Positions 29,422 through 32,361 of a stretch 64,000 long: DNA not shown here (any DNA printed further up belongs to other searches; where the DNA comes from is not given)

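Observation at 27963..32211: Plus-strand enzyme: B-C-A gene order, Asp in place of the third Cys of the N-terminal cluster motif, no Arr/Arx signature - substrate unassigned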

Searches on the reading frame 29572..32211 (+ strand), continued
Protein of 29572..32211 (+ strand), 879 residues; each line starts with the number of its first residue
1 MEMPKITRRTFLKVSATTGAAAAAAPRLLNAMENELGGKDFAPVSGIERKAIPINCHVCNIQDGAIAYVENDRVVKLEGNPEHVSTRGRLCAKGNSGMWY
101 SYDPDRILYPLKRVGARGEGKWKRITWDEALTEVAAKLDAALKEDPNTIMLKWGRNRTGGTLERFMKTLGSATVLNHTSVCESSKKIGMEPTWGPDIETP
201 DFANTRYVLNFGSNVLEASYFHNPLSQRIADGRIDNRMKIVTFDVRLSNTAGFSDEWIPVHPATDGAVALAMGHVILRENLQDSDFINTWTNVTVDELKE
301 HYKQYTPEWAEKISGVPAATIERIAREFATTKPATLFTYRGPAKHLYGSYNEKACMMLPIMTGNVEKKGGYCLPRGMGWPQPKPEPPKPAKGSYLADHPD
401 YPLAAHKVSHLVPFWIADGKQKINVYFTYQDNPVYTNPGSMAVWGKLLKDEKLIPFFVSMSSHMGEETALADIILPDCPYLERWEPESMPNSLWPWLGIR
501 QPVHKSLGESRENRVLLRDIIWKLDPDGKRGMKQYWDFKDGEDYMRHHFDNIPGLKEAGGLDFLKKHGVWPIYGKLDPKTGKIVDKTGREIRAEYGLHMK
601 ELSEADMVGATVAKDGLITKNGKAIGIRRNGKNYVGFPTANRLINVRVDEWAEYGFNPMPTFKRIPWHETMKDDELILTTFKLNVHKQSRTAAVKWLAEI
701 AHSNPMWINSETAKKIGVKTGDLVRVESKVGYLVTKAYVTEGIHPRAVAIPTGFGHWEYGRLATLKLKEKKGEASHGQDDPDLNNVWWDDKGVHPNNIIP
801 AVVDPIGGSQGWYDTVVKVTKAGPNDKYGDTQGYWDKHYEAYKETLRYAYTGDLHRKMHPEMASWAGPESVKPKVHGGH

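Call 17: search_protein_representatives(protein=window:29572-32211:+)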
Query: 879 residues. Proteins with E-value up to 0.001 (for the whole library): 14291; up to 1e-10: 6384; up to 1e-30: 1431. The best 150 are listed.
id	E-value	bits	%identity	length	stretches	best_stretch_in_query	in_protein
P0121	0.0e+00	1039.5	53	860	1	4-858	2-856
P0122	4.8e-213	726.3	48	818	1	5-822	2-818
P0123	1.1e-198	678.8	45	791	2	3-597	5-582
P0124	7.9e-195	666.0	45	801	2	3-600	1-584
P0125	2.5e-188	644.5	42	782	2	3-601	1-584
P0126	6.9e-185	633.1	45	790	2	3-571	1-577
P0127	9.3e-182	622.7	46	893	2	4-592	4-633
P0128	1.2e-173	595.9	44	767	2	6-600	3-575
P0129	8.0e-170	583.2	44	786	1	3-821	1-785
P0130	1.5e-168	579.0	43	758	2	6-571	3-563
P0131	1.6e-168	578.9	43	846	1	51-821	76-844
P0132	2.7e-162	558.3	47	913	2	45-618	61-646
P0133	3.7e-162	557.9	42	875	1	5-821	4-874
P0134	1.4e-157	542.7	41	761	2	5-571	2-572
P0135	2.6e-155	535.2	41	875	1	4-822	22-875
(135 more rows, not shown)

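Call 24: search_dna_similar(query=window:29572-32211:+, collection=plasmids, mode=protein, max_rows=40, max_evalue=1e-20)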
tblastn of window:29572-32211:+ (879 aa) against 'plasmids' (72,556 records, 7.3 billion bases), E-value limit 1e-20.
Records with a match: 372; places in all: 398; records where one place covers at least 80% of the query: 9.
Best place of each record, by identity: 80-90% 1; <60% 371.
By first word of the organism name: Escherichia 131; Pseudosulfitobacter 47; Azospirillum 28; Sulfitobacter 14; Agrobacterium 9; Salmonella 8; Deinococcus 8; Rahnella 6; Streptomyces 6; Sinorhizobium 6; and 61 more.
By predicted mobility (MOB-suite, as given by PLSDB): non-mobilizable 242; mobilizable 95; conjugative 35.
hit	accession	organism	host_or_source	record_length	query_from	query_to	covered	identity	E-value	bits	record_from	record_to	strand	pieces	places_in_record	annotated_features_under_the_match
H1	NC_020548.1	Azoarcus sp. KH32C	-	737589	1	879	100%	89.2%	0e+0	1614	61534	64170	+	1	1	molybdopterin-dependent oxidoreductase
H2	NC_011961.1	Thermomicrobium roseum DSM 5159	-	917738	52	846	90%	32.0%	1e-116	399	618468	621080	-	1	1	molybdopterin-dependent oxidoreductase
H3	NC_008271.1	Rhodococcus jostii RHA1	-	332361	48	843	91%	30.5%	2e-113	390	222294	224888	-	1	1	molybdopterin-dependent oxidoreductase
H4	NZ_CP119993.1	Halomarina sp. PSR21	cell culture,saline soil from Tarim ...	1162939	48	846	91%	30.1%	2e-105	366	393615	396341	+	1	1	record has no annotation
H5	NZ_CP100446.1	Natrinema caseinilyticum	marine sediment,sediment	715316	52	846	90%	30.2%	7e-106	367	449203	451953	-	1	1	molybdopterin-dependent oxidoreductase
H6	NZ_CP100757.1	Natrinema gelatinilyticum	marine sediment,sediment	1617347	52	846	90%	30.2%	4e-105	365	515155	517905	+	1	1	record has no annotation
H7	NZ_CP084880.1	Natrinema halophilum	pure culture,salt mine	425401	51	844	90%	29.8%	2e-102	357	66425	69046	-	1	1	molybdopterin-dependent oxidoreductase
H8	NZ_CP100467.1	Halomicrococcus gelatinilyticus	cell culture,sediment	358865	52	844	90%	28.8%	7e-98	344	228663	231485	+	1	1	molybdopterin-dependent oxidoreductase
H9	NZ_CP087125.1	Sulfurovum mangrovi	Mangrove sediment,mangrove sediment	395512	44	857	92%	26.7%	4e-65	276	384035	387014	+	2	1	none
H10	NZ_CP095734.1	Methylophaga pinxianii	pure culture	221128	52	754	80%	26.8%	9e-43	177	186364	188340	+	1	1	molybdopterin oxidoreductase family protein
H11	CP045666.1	Enterobacteriaceae bacterium Kacie_13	Bacteria culture,Stream water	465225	6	593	67%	27.5%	1e-41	174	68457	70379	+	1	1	molybdopterin-dependent oxidoreductase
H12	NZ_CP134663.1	Escherichia coli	Larus michahellis,bacteria,cloaca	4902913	5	527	59%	29.0%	3e-42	176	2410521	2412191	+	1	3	none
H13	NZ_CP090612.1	Escherichia coli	pig,lung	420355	5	527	59%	29.0%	2e-42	176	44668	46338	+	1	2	ynfF: selenate/tellurate reductase subunit YnfF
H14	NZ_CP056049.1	Agrobacterium vitis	Vitis vinifera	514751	27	568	62%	27.9%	2e-43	179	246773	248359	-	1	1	molybdopterin-dependent oxidoreductase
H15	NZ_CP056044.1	Agrobacterium vitis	Vitis vinifera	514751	27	568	62%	27.9%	2e-43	179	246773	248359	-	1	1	molybdopterin-dependent oxidoreductase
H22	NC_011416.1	Escherichia coli SE11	-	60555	43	550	58%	29.3%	5e-56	218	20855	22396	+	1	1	phsA: thiosulfate reductase PhsA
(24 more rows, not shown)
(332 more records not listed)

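Call 25: get_annotated_region(hit=H1, flank=20000)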
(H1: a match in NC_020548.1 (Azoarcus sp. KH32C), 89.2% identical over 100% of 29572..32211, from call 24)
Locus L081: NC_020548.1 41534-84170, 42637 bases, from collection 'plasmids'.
description: Azoarcus sp. KH32C plasmid pAZKH, complete sequence
organism: Azoarcus sp. KH32C (NCBI taxid 748247)
taxonomy: Bacteria; Pseudomonadota; Betaproteobacteria; Rhodocyclales; Zoogloeaceae; Azoarcus; Azoarcus sp. KH32C
host: -; source: -; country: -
typing (MOB-suite, as given by PLSDB): mobilizable; replicon rep_cluster_432; relaxase MOBP
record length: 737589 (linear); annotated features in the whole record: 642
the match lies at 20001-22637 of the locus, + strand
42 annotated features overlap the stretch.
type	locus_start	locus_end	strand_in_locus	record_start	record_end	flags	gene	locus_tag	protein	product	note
CDS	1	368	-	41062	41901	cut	-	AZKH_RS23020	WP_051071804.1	ABC transporter permease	GO:0055085 - transmembrane transport [Evidence IEA]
CDS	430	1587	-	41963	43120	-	-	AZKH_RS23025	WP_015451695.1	spermidine/putrescine ABC transporter substrate-binding protein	GO:0015846 - polyamine transport [Evidence IEA]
CDS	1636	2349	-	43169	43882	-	-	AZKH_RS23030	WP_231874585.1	hypothetical protein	-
CDS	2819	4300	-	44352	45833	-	-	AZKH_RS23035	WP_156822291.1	cytosine permease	-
CDS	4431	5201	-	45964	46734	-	-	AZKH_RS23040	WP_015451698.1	creatininase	GO:0046449 - creatinine metabolic process [Evidence IEA]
CDS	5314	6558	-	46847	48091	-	-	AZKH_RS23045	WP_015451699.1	M24 family metallopeptidase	-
CDS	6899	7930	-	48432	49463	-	-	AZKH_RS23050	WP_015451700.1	GlxA family transcriptional regulator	-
CDS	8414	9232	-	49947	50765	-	-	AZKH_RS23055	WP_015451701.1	class I SAM-dependent methyltransferase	-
CDS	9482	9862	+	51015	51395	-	-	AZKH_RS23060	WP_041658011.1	helix-turn-helix domain-containing protein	-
CDS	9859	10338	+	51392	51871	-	-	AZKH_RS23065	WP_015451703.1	arsenate reductase ArsC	-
CDS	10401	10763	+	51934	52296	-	arsD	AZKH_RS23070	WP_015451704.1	arsenite efflux transporter metallochaperone ArsD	-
CDS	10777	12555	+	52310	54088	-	arsA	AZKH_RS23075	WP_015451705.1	arsenical pump-driving ATPase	GO:0071722 - detoxification of arsenic-containing substance [Evidence IEA]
CDS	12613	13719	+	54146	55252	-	arsB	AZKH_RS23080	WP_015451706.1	ACR3 family arsenite efflux transporter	-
CDS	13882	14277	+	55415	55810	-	-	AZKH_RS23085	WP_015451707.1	hypothetical protein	-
CDS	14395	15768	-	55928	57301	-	-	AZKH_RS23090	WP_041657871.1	sigma-54 dependent transcriptional regulator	GO:0006355 - regulation of DNA-templated transcription [Evidence IEA]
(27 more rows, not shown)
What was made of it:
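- The unit is directly next to arsR-arsC-arsD-arsA-acr3 on Azoarcus KH32C plasmid pAZKH (call 25).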

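Call 40: list_cluster_members(proteins=[P0009, P0019, P0023, P0081, P0115, P0121, P0122, P0123, P0127])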
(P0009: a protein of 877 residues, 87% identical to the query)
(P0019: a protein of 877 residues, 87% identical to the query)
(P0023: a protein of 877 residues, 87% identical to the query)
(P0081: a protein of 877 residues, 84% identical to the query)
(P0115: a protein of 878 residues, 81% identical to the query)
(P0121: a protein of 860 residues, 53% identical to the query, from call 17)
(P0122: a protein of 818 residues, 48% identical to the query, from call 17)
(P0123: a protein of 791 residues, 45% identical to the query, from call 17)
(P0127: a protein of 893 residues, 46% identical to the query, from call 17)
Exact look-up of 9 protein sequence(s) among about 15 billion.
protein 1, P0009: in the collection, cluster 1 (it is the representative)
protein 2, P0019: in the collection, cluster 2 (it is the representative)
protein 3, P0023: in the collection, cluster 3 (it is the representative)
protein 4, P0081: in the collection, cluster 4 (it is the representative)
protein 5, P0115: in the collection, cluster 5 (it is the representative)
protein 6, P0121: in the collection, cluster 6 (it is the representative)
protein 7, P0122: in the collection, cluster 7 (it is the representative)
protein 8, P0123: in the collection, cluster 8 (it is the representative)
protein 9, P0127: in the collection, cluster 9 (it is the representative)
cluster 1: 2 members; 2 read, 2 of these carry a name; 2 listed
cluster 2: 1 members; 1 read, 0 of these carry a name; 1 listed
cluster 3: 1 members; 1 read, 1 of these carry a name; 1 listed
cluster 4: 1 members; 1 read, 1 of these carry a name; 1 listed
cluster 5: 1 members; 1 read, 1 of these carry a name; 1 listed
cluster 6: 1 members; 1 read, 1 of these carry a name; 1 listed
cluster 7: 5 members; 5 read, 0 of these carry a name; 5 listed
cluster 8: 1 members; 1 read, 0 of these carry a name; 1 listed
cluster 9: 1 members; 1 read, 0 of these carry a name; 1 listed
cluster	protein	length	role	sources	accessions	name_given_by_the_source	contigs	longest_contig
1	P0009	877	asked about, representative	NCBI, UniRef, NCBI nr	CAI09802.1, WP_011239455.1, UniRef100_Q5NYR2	Molybdenum enzyme related to thiosulfate reductase and polysulfide reductase, large ... | molybdopterin-dependent oxidoreductase [Aromatoleum aromaticum]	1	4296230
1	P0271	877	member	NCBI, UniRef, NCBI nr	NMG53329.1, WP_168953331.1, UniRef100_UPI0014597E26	molybdopterin-dependent oxidoreductase [Aromatoleum aromaticum] | molybdopterin-dependent oxidoreductase n=1 Tax=Aromatoleum aromaticum TaxID=551760 ...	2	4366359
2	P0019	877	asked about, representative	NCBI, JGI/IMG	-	-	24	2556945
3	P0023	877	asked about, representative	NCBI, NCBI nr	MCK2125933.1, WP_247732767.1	molybdopterin-dependent oxidoreductase [Thauera aromatica]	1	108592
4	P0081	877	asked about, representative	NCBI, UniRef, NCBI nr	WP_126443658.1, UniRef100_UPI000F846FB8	molybdopterin-dependent oxidoreductase [Sulfuricystis multivorans] | molybdopterin-dependent oxidoreductase n=1 Tax=Sulfuricystis multivorans TaxID=2211108 ...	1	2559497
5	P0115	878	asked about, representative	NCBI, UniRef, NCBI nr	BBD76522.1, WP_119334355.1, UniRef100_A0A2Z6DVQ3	molybdopterin-dependent oxidoreductase [Hydrogenophilus thermoluteolus] | Molybdenum enzyme related to thiosulfate reductase and polysulfide reductase, large ...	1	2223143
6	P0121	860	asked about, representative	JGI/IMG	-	thiosulfate reductase/polysulfide reductase chain A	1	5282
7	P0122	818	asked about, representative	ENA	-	-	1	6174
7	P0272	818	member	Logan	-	-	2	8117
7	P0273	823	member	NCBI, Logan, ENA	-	-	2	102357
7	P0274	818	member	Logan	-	-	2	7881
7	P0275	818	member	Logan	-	-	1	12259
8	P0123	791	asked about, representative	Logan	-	-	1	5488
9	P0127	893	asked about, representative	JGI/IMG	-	-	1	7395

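Call 42: get_annotated_region(hit=H22, flank=1500)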
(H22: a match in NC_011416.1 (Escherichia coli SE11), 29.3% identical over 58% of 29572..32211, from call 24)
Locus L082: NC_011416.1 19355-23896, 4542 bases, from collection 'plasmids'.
description: Escherichia coli SE11 plasmid pSE11-3, complete sequence
organism: Escherichia coli SE11 (NCBI taxid 409438)
taxonomy: Bacteria; Pseudomonadota; Gammaproteobacteria; Enterobacterales; Enterobacteriaceae; Escherichia; Escherichia coli; Escherichia coli SE11
host: -; source: -; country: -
typing (MOB-suite, as given by PLSDB): non-mobilizable; replicon IncFIB
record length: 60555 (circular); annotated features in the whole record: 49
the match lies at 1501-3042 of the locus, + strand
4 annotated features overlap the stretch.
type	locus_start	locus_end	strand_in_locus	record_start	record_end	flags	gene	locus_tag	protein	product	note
CDS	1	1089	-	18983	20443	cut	-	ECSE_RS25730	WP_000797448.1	DASS family sodium-coupled anion symporter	GO:0006820 - monoatomic anion transport [Evidence IEA]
CDS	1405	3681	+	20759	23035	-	phsA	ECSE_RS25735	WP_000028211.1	thiosulfate reductase PhsA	-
CDS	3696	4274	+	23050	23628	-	phsB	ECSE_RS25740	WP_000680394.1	thiosulfate reductase electron transport protein PhsB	-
CDS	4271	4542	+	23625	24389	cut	phsC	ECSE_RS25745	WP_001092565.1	thiosulfate reductase cytochrome B subunit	-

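Call 43: get_annotated_region(hit=H2, flank=6000)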
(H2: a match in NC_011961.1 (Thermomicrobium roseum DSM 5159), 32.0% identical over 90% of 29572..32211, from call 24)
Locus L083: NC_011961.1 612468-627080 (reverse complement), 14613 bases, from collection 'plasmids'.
description: Thermomicrobium roseum DSM 5159 plasmid unnamed, complete sequence
organism: Thermomicrobium roseum DSM 5159 (NCBI taxid 309801)
taxonomy: Bacteria; Thermomicrobiota; Thermomicrobia; Thermomicrobiales; Thermomicrobiaceae; Thermomicrobium; Thermomicrobium roseum; Thermomicrobium roseum DSM 5159
host: -; source: -; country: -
typing (MOB-suite, as given by PLSDB): non-mobilizable
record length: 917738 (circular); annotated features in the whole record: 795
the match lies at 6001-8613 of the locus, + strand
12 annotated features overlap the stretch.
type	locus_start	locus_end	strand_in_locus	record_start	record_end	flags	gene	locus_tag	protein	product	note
CDS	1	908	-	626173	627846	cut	-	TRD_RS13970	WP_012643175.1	leucine/isoleucine/valine transporter permease subunit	-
CDS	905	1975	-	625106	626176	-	-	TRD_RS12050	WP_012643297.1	branched-chain amino acid ABC transporter permease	-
CDS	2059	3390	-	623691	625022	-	-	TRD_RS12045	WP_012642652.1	branched-chain amino acid ABC transporter substrate-binding protein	GO:0015803 - branched-chain amino acid transport [Evidence IEA]; GO:0055085 - transmembrane transport [Evidence IEA]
CDS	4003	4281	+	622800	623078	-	-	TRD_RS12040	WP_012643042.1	metal-sensitive transcriptional regulator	-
CDS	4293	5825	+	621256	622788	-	-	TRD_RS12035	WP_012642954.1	4Fe-4S dicluster domain-containing protein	-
CDS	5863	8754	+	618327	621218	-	-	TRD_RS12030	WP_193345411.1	molybdopterin-dependent oxidoreductase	-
CDS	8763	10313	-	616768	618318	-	-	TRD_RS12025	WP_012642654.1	glycosyltransferase family 39 protein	-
CDS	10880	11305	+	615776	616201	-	-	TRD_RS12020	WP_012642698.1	archease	-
CDS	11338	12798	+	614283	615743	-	-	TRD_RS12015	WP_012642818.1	RtcB family protein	GO:0006396 - RNA processing [Evidence IEA]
CDS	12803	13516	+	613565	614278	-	-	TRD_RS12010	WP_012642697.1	HAD family hydrolase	-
CDS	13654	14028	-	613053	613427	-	-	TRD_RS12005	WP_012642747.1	hypothetical protein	-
CDS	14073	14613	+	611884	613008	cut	-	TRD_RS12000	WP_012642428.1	quinone-dependent dihydroorotate dehydrogenase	GO:0006222 - UMP biosynthetic process [Evidence IEA]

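Call 46: find_encoding_contigs(protein=P0127, flank=8000, max_places=3)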
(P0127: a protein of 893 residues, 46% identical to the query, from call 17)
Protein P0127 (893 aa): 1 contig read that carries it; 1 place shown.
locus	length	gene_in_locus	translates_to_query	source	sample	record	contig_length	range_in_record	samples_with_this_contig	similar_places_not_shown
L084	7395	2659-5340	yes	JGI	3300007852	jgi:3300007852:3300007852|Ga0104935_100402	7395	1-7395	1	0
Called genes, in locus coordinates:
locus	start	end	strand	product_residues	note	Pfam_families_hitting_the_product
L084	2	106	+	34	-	?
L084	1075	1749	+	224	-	PF12797:Fer4_2 (faint), PF12837:Fer4_6 (faint), PF12838:Fer4_7 (weak), PF13187:Fer4_9 (weak), PF13237:Fer4_10 (faint), PF13247:Fer4_11, PF00037:Fer4 (weak)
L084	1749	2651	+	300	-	PF03916:NrfD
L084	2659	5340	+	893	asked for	PF04879:Molybdop_Fe4S4, PF00384:Molybdopterin, PF01568:Molydop_binding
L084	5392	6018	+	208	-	PF02613:Nitrate_red_del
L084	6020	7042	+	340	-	PF13477:Glyco_trans_4_2, PF13439:Glyco_transf_4, PF13579:Glyco_trans_4_4, PF00534:Glycos_transf_1, PF13692:Glyco_trans_1_4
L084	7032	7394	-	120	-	?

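Call 47: find_encoding_contigs(protein=P0121, flank=8000, max_places=3)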
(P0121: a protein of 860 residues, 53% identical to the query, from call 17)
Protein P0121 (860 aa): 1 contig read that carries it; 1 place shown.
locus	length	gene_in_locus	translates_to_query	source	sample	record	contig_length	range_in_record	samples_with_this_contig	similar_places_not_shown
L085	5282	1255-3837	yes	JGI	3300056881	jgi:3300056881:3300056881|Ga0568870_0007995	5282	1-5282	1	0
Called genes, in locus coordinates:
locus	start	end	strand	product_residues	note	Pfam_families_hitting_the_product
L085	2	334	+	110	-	?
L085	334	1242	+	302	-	PF03916:NrfD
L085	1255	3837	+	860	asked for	PF00384:Molybdopterin, PF01568:Molydop_binding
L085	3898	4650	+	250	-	PF03264:Cytochrom_NNT (weak), PF14522:Cytochrome_C7 (faint), PF14537:Cytochrom_c3_2 (faint), PF22113:Mtrc-MtrF_II-IV_dom (faint), PF03264:Cytochrom_NNT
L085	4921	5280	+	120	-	?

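Call 48: find_encoding_contigs(protein=P0125, flank=8000, max_places=3)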
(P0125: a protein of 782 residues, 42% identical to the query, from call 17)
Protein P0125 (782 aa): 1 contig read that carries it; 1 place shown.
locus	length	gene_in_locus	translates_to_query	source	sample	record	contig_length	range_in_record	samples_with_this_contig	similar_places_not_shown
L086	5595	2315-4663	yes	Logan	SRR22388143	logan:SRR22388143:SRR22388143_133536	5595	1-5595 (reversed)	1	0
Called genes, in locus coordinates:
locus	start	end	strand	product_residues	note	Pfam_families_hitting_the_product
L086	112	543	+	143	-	-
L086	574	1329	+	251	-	PF14697:Fer4_21 (faint), PF12797:Fer4_2 (weak), PF00037:Fer4 (faint), PF13237:Fer4_10 (weak), PF13247:Fer4_11, PF13187:Fer4_9 (weak), PF13237:Fer4_10 (weak), PF12838:Fer4_7 (weak), +1 more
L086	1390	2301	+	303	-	PF03916:NrfD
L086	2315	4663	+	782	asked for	PF00384:Molybdopterin, PF01568:Molydop_binding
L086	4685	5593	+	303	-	?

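Call 71: search_protein_families(library=ncbifam, proteins=[L005:17789-18841:-], max_evalue=1e-8)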
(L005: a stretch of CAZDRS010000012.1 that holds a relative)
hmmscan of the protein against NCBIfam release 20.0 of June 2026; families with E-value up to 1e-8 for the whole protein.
L005:17789-18841:- (350 aa): 2 families
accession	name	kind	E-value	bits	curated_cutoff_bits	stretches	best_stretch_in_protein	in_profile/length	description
NF040736.1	efflux_SaoE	equivalog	1.3e-37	129.9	325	1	77-350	27-298/352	efflux transporter SaoE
NF033936.1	CuZnOut_SO0444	equivalog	3.7e-29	102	300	1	71-349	12-312/351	SO_0444 family Cu/Zn efflux transporter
